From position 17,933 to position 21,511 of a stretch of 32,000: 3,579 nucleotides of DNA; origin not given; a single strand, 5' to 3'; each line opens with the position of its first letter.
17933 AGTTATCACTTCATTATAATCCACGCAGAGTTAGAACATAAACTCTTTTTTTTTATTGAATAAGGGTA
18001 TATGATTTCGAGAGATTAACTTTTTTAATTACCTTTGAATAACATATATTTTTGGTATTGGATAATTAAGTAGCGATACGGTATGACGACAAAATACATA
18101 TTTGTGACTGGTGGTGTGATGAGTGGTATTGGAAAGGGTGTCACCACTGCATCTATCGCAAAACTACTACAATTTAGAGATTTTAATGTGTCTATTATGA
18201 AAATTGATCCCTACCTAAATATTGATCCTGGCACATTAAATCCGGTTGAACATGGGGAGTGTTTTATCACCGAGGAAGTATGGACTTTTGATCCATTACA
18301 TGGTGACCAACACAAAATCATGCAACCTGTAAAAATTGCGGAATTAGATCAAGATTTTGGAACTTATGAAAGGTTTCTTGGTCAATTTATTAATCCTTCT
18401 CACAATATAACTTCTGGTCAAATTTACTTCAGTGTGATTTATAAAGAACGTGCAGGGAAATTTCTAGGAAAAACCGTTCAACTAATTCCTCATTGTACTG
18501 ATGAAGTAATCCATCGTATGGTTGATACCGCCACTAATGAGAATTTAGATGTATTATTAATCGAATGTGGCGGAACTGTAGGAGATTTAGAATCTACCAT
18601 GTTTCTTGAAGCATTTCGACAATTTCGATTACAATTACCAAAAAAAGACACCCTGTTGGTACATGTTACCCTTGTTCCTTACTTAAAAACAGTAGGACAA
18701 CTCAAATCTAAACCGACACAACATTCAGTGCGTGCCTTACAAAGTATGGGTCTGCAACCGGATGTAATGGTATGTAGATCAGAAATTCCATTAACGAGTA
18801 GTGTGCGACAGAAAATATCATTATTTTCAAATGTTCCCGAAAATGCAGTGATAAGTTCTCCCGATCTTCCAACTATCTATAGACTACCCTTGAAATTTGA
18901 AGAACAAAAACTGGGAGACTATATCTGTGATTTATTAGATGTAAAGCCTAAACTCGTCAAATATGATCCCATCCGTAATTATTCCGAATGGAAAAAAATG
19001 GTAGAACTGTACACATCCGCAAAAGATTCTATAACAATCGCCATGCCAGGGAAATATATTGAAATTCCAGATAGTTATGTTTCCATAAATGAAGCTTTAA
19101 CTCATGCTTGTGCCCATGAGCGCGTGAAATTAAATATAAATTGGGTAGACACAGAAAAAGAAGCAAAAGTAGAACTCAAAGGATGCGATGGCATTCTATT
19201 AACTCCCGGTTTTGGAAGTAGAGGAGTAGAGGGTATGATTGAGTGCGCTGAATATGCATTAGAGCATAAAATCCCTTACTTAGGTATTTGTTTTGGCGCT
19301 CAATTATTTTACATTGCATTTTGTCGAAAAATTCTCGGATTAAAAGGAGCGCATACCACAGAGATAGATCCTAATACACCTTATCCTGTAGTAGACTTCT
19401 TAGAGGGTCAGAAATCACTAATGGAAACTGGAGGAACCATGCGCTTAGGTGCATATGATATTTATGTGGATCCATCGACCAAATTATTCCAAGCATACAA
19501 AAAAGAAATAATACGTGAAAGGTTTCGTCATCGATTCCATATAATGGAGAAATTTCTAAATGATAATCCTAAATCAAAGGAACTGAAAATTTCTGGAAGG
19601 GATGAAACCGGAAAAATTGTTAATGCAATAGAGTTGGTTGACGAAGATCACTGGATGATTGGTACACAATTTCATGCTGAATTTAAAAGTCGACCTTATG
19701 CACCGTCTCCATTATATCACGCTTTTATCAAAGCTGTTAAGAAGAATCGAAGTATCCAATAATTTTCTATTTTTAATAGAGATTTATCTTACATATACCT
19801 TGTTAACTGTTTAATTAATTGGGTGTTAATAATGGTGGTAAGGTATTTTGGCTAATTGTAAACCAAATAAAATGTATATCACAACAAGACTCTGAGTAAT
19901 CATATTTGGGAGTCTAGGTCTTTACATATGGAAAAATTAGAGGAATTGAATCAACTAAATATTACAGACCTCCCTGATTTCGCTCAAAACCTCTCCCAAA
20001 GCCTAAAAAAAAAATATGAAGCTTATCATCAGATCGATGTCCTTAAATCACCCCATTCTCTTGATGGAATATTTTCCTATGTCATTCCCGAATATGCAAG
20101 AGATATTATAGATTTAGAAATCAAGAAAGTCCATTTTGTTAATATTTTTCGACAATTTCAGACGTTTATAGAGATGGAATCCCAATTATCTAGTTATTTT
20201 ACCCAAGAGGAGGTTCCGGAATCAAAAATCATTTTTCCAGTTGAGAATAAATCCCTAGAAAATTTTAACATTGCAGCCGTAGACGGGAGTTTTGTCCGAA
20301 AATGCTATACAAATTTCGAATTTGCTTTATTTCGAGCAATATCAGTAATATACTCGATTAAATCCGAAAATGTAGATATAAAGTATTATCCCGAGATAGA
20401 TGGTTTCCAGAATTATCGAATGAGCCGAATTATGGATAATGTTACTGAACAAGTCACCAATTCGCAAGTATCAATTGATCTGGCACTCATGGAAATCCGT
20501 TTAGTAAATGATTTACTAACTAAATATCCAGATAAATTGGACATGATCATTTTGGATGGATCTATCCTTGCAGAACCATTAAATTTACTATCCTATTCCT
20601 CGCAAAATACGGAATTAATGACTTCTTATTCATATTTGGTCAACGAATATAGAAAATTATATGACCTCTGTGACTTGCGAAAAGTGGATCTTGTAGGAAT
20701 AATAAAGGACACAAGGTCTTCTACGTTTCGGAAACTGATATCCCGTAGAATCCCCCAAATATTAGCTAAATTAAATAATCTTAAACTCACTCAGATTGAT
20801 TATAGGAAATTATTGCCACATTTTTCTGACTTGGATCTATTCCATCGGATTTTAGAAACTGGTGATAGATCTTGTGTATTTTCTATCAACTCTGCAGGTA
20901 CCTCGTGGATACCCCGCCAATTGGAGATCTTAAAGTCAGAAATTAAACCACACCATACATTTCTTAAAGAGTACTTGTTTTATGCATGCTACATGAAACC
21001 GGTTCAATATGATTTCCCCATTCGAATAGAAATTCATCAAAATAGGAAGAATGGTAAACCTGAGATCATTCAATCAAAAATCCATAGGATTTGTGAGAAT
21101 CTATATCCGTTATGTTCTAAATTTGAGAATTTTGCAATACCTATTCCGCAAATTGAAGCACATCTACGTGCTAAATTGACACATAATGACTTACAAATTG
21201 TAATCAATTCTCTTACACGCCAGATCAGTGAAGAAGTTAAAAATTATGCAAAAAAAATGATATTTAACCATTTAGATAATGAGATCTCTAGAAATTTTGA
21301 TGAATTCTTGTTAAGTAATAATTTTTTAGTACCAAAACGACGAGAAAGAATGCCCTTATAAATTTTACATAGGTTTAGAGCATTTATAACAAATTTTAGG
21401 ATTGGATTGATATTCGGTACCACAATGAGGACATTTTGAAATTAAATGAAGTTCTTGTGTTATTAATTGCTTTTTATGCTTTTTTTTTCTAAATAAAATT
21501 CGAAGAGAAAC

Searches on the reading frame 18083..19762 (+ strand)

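Call 90: search_protein_families(library=pfam, proteins=[window:18083-19762:+], max_evalue=0.001)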
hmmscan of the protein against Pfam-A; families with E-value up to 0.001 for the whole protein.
window:18083-19762:+ (559 aa): 3 families
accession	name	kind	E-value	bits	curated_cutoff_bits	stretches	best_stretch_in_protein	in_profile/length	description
PF06418.20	CTP_synth_N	-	6.6e-105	350.7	26.1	1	4-286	1-264/265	CTP synthase N-terminus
PF00117.34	GATase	-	3.6e-34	118.5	22.8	1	328-550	2-189/190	Glutamine amidotransferase class-I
PF07722.19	Peptidase_C26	-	7.2e-08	32.9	20.5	1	389-533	98-219/219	Peptidase C26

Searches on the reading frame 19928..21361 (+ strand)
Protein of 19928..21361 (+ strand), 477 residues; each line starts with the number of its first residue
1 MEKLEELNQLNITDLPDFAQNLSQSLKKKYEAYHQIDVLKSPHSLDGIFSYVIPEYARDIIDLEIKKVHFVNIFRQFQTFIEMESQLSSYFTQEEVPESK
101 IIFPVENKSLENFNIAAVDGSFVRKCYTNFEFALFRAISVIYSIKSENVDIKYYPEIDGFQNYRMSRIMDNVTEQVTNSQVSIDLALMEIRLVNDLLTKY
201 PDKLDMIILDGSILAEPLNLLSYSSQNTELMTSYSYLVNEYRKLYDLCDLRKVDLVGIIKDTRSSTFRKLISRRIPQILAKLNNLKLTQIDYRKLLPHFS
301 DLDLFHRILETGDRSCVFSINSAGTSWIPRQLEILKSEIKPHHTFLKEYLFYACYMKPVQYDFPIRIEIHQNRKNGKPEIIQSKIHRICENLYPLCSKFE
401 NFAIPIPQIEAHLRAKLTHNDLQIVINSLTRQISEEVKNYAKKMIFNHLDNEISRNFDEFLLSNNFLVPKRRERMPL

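Call 90: search_protein_families(library=pfam, proteins=[window:19928-21361:+], max_evalue=0.001)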
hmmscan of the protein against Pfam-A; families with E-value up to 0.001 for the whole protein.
window:19928-21361:+ (477 aa): 1 family
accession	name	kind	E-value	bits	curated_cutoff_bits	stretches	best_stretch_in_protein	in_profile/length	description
PF09376.16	NurA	-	9.4e-17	61.8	21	1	114-394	2-242/254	NurA domain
